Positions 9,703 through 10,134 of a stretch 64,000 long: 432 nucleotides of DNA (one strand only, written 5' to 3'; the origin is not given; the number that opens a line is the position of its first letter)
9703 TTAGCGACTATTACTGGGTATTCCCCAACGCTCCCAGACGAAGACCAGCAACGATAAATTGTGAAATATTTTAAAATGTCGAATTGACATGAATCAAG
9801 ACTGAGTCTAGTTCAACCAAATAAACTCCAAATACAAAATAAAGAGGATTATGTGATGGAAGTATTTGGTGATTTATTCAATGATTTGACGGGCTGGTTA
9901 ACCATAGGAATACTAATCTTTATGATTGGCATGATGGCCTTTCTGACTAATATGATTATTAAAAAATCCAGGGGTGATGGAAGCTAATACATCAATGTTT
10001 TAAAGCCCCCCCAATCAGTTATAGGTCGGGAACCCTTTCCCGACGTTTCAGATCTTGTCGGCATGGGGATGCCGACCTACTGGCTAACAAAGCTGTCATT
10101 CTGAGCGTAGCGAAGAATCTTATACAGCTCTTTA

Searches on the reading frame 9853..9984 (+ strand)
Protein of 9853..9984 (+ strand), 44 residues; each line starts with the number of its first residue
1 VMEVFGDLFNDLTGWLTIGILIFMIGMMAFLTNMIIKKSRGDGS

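Call 66: search_protein_families(library=pfam, proteins=[window:9853-9984:+], max_evalue=0.1)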
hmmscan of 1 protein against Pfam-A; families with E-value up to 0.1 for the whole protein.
seq(44 aa): 2 families
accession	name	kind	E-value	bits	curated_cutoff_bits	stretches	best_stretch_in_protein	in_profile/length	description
PF11346.13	DUF3149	-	7.5e-05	22.6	23.2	1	7-40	3-36/40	Protein of unknown function (DUF3149)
PF07835.17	COX4_pro_2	-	0.08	13.6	22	1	8-31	23-46/46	Bacterial aa3 type cytochrome c oxidase subunit IV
